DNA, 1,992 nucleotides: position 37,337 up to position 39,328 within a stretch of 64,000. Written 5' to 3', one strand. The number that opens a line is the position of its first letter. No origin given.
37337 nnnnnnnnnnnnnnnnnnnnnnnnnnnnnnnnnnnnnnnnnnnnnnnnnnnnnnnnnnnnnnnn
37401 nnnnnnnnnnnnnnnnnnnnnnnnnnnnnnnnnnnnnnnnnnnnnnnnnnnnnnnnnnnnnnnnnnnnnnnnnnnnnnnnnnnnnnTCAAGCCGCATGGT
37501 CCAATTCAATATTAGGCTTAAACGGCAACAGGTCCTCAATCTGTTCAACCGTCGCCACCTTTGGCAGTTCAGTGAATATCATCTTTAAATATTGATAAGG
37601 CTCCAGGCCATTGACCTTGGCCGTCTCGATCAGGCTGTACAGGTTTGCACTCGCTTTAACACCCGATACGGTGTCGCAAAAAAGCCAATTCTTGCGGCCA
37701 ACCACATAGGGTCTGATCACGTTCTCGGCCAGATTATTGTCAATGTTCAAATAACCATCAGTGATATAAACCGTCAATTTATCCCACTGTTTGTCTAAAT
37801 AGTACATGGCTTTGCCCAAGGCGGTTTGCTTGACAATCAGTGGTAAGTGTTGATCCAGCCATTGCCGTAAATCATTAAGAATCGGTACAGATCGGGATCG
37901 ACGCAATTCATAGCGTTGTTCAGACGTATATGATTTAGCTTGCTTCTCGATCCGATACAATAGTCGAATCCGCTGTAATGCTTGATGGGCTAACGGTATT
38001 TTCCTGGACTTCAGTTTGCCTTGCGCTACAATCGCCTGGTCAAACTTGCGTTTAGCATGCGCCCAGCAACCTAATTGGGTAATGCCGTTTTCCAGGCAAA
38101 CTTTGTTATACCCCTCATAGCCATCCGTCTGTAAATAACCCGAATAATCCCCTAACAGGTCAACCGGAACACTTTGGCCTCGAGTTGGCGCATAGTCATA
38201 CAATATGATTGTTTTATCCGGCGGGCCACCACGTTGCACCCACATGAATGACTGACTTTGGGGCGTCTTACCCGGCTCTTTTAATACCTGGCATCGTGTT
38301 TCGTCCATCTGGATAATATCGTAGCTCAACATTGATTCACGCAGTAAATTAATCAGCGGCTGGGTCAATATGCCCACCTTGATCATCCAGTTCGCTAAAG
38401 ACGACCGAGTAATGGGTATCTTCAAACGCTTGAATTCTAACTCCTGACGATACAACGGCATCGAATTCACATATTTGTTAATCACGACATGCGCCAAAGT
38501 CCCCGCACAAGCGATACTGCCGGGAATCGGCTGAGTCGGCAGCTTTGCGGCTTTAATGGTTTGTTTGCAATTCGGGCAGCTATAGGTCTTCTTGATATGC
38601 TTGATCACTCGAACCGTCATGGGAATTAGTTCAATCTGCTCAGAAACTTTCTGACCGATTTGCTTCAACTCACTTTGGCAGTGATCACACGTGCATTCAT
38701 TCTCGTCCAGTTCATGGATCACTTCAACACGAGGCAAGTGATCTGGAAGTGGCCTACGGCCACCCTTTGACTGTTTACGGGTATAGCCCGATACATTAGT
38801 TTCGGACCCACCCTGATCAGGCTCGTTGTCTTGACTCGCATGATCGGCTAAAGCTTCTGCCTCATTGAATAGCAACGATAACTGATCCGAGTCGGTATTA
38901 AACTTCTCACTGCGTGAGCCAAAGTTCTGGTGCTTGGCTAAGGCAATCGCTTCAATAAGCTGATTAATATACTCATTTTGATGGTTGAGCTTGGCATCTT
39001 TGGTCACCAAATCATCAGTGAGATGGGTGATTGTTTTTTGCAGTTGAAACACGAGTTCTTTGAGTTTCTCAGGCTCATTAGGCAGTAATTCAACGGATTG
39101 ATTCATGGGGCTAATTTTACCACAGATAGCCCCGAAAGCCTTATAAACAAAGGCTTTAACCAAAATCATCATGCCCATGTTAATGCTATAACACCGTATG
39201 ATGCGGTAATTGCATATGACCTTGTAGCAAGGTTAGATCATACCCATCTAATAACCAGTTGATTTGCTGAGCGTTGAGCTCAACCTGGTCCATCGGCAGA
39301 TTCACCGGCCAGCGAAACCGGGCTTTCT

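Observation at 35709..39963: IS66-family transposon that has captured a membrane glycosyltransferase-like gene, proven as one unit by a perfect 8-bp target duplication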

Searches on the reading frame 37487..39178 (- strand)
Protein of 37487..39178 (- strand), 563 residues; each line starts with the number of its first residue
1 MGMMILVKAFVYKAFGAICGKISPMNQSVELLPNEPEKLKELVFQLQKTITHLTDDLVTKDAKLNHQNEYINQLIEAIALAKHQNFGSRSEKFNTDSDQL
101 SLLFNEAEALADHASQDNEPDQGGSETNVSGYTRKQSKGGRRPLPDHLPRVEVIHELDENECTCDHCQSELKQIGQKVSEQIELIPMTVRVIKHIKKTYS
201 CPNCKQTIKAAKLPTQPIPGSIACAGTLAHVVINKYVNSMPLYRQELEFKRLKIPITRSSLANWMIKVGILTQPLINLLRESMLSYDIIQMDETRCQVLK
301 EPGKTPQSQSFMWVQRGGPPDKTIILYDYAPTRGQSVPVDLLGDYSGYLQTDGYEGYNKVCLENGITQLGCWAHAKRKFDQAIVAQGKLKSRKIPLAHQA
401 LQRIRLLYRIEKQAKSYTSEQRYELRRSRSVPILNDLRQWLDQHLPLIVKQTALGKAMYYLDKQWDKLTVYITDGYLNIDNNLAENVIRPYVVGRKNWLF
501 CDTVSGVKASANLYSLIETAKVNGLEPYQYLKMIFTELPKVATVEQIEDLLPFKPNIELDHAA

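Call 7: search_protein_families(library=pfam, proteins=[window:37487-39178:-], max_evalue=0.01)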
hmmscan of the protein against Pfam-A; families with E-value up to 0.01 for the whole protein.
window:37487-39178:- (563 aa): 4 families
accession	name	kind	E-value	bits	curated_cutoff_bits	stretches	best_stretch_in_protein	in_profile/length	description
PF03050.20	DDE_Tnp_IS66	-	1.9e-92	310.1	23.1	1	221-508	2-283/284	Transposase IS66 family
PF13007.12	LZ_Tnp_IS66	-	1.8e-16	61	22.9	1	73-153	1-71/71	Transposase C of IS166 homeodomain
PF13817.11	DDE_Tnp_IS66_C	-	5.7e-15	55.7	30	1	515-552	1-38/39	IS66 C-terminal element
PF13005.12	zf-IS66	-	9e-14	52.1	27.3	1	161-204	1-45/46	zinc-finger binding domain of transposase IS66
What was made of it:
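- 37487..39106 (-): tnpC, the IS66 DDE transposase (539 aa from the Met shared with relatives; the public annotation uses ATG 39178, giving 563 aa). PF03050 at 1.9e-92, plus the LZ, zinc-finger and C-terminal domains (call 7).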

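Call 8: search_protein_families(library=ncbifam, proteins=[window:37487-39178:-], max_evalue=0.01)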
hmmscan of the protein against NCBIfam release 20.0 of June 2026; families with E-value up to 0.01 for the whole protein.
window:37487-39178:- (563 aa): 1 family
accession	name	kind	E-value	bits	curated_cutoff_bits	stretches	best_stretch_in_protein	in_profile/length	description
NF033517.1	transpos_IS66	equivalog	1.5e-126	422.6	180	1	136-537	3-386/387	IS66 family transposase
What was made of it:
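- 37487..39106 (-): NF033517 at 1.5e-126 (call 8).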

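Call 10: find_encoding_contigs(protein=window:37487-39178:-, flank=6000, max_places=10)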
Protein window:37487-39178:- (563 aa): no gene with exactly this product is on record in the collection.

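Call 12: find_encoding_contigs(protein=window:37487-39106:-, flank=6000, max_places=10)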
Protein window:37487-39106:- (539 aa): no gene with exactly this product is on record in the collection.

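Call 15: find_related_loci(query=window:37487-39106:-, collection=genome_contigs, flank=6000)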
Query window:37487-39106:- (539 aa) in genome_contigs; peptide patterns used: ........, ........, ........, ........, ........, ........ (x = any residue, [..] = any of these).
83 stretches matched a pattern; 45 encode a relative of the query (tblastn E <= 1e-3); 44 distinct loci.
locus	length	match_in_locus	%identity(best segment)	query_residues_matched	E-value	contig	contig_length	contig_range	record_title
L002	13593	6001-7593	73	1-539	0e+0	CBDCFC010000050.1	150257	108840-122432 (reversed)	MAG: Arenicellales bacterium isolate d8644a19-3e3a-4e4e-a841-519834f76808 genome assembly, contig: contig_50, whole geno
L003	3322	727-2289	67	1-539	0e+0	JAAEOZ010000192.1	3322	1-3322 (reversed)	MAG: Gammaproteobacteria bacterium isolate Cca_20 CcaG_CONTIG1057749, whole genome shotgun sequence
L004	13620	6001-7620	59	5-539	0e+0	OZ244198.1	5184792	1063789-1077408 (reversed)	MAG: Arenicellales bacterium isolate acf98f22-c3a9-4478-9d88-117e57475e35 genome assembly, chromosome: 1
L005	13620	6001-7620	59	5-539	0e+0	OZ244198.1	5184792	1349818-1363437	MAG: Arenicellales bacterium isolate acf98f22-c3a9-4478-9d88-117e57475e35 genome assembly, chromosome: 1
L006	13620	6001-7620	59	5-539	0e+0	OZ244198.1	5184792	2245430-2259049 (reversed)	MAG: Arenicellales bacterium isolate acf98f22-c3a9-4478-9d88-117e57475e35 genome assembly, chromosome: 1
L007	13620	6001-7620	59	5-539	0e+0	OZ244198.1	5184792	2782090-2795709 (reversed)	MAG: Arenicellales bacterium isolate acf98f22-c3a9-4478-9d88-117e57475e35 genome assembly, chromosome: 1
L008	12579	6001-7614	59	1-539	0e+0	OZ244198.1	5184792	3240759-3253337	MAG: Arenicellales bacterium isolate acf98f22-c3a9-4478-9d88-117e57475e35 genome assembly, chromosome: 1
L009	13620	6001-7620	59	5-539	0e+0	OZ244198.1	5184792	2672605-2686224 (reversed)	MAG: Arenicellales bacterium isolate acf98f22-c3a9-4478-9d88-117e57475e35 genome assembly, chromosome: 1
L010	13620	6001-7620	59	5-539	0e+0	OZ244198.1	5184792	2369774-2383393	MAG: Arenicellales bacterium isolate acf98f22-c3a9-4478-9d88-117e57475e35 genome assembly, chromosome: 1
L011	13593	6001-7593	73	1-539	0e+0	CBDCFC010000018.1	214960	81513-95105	MAG: Arenicellales bacterium isolate d8644a19-3e3a-4e4e-a841-519834f76808 genome assembly, contig: contig_18, whole geno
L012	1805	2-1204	64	136-538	0e+0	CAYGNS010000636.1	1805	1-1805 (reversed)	MAG TPA_asm: uncultured Gammaproteobacteria bacterium isolate ERP117304_co1_186 genome assembly, contig: NODE_48960_leng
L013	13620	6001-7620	75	1-539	0e+0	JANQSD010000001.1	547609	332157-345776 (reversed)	MAG: Arenicellales bacterium isolate IP29b_bin.88 k99_3464087, whole genome shotgun sequence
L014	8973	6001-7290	59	103-539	9e-166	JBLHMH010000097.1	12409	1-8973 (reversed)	MAG: Polaribacter sp. isolate 3300057242_80 Ga0535639_0006459, whole genome shotgun sequence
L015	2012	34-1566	44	7-529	2e-143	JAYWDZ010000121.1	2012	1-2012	MAG: Nitrosomonadales bacterium isolate GL97_DN_concoct_123 GL97_DN_concoct_123_120, whole genome shotgun sequence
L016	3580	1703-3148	43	44-529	3e-136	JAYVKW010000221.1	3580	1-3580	MAG: Gallionella sp. isolate GL54_DN_metabat_73_sub GL54_DN_metabat_73_sub_220, whole genome shotgun sequence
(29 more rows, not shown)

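Call 44: list_cluster_members(proteins=[P0001, window:37487-39106:-, window:40043-42373:-])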
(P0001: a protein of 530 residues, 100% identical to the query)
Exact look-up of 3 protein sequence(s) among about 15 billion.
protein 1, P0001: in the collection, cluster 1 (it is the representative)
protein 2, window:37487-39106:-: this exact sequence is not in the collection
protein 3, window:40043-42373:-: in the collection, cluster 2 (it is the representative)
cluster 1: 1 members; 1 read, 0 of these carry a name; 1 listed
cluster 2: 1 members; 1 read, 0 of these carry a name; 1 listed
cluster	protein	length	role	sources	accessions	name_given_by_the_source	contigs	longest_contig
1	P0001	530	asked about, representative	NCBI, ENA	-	-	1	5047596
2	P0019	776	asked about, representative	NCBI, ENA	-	-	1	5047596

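Call 46: list_cluster_members(proteins=[window:37487-39172:-, window:37487-39169:-, window:37487-39163:-, window:37487-39052:-, window:39186-39557:-, window:39186-39542:-, window:39186-39518:-, window:39539-39889:-, window:39539-39877:-, window:39539-39862:-])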
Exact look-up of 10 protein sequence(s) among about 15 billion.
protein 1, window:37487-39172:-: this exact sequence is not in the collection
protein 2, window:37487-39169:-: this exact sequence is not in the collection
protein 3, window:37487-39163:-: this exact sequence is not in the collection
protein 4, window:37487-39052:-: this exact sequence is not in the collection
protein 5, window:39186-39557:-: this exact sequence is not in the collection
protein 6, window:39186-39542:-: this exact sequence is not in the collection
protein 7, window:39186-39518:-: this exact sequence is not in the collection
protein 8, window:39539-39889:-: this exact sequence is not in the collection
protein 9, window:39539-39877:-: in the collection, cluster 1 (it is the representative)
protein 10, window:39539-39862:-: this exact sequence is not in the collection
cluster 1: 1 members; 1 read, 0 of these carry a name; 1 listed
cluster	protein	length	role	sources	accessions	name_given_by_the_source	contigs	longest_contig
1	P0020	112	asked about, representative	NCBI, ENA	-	-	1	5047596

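Call 48: find_related_loci(query=window:37487-39106:-, collection=metagenome_contigs, flank=6000)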
Query window:37487-39106:- (539 aa) in metagenome_contigs; peptide patterns used: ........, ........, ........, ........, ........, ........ (x = any residue, [..] = any of these).
108 stretches matched a pattern; 56 encode a relative of the query (tblastn E <= 1e-3); 56 distinct loci.
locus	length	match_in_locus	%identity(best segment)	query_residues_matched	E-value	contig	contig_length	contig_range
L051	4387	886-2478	70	1-539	0e+0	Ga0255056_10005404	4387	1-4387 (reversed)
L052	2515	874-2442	68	8-539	0e+0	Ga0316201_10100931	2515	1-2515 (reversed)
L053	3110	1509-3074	66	1-539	0e+0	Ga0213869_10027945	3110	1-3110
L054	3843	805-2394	65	1-539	0e+0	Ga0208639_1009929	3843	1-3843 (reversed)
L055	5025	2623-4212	65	1-539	0e+0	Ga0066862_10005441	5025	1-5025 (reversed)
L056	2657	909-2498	65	1-539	0e+0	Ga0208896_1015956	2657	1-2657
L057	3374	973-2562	65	1-539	0e+0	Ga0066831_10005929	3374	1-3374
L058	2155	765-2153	67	1-481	0e+0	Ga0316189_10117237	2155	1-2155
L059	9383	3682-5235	59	1-529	0e+0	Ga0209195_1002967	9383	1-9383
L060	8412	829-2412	59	1-539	0e+0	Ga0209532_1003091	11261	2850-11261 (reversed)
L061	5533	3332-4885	59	1-529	0e+0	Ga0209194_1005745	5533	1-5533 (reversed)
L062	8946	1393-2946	59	1-529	0e+0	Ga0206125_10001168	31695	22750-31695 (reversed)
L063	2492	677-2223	70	8-539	0e+0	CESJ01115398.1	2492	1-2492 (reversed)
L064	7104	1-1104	72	172-539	0e+0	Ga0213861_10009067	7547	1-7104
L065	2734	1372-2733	58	1-465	0e+0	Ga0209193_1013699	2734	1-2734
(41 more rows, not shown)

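Call 51: search_protein_families(library=pfam, proteins=[L013:7707-9398:+, L002:7666-7971:+], max_evalue=0.1)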
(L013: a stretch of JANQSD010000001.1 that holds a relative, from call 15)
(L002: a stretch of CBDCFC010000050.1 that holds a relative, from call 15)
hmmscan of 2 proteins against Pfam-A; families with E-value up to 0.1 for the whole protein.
L013:7707-9398:+ (563 aa): 0 families

L002:7666-7971:+ (101 aa): 1 family
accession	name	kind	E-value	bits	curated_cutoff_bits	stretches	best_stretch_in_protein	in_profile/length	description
PF07885.22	Ion_trans_2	-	0.039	14.3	22.5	1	36-96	9-73/79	Ion channel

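Call 62: search_dna_similar(query=window:37487-39106:-, collection=plasmids, mode=protein, max_evalue=1e-50, max_rows=15)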
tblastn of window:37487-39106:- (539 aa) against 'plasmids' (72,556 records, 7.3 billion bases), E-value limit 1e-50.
The search stops at 5000 records and this limit was reached: more records match than are counted here, and every count below describes the 5000 best-scoring records only.
Records with a match: at least 5000; places in all: 8338; records where one place covers at least 80% of the query: 4665.
Best place of each record, by identity: <60% 5000.
By first word of the organism name: Escherichia 1893; Klebsiella 1290; Burkholderia 200; Salmonella 181; Acinetobacter 163; Rhizobium 150; Enterobacter 129; Pseudomonas 127; Citrobacter 103; Ralstonia 62; and 129 more.
By predicted mobility (MOB-suite, as given by PLSDB): conjugative 2703; non-mobilizable 1601; mobilizable 696.
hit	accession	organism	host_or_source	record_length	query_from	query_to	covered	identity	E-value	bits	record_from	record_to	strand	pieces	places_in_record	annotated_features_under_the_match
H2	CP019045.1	Halioglobus pacificus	Pure cultured ...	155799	22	529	94%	50.8%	3e-146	472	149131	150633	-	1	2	record has no annotation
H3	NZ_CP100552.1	Pseudomonas sp. KHPS1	cell culture,wastewater treatment plant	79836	28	529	93%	47.8%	6e-137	445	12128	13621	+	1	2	IS66 family transposase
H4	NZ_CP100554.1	Pseudomonas hydrolytica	cell culture,wastewater treatment plant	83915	28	529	93%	47.5%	6e-137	445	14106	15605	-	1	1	IS66 family transposase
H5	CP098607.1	Pseudomonas mendocina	-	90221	28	529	93%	47.5%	6e-137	445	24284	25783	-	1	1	IS66 family transposase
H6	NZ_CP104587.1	Pseudomonas aeruginosa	Homo sapiens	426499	28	529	93%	47.3%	6e-137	445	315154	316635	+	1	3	IS66 family transposase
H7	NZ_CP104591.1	Pseudomonas aeruginosa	Homo sapiens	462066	28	529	93%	47.3%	6e-137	445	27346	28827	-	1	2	IS66 family transposase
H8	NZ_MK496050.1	Pseudomonas sp.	-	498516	47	529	90%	47.9%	2e-135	441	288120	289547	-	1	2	IS66 family transposase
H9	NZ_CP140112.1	Pseudomonas aeruginosa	Homo sapiens,central venous ...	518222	30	529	93%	46.1%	4e-136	442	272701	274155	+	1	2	IS66 family transposase | transposase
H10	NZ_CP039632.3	Pseudomonas veronii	Bacterial culture,sediment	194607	22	529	94%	45.2%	6e-133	433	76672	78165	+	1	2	IS66 family transposase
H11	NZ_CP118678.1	Pseudomonas juntendi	chicken,feces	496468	29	539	95%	44.8%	4e-131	428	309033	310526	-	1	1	IS66 family transposase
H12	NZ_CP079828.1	Pseudomonas sp. HD6515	sewage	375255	47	529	90%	47.3%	1e-134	438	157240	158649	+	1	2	IS66-like element ISPpu13 family transposase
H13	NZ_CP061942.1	Marinomonas algicola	Ulva pertusa (algae),microorganism ...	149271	22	529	93%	45.3%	3e-106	412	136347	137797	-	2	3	none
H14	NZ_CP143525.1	Pseudomonas putida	culture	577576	47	529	90%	46.8%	1e-134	439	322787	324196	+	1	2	IS66-like element ISPpu13 family transposase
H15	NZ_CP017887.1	Pseudomonas frederiksbergensis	whole organism,glacial stream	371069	47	529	90%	46.8%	3e-131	428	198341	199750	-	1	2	IS66 family transposase | DUF6429 family protein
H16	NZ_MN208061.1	Pseudomonas aeruginosa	-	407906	39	529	91%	45.9%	2e-126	414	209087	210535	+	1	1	IS66 family transposase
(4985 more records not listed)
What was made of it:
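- Closest known: ISPa75. Different: TnpC is at most about 48% identical to Pseudomonas plasmid IS66 transposases (call 62).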
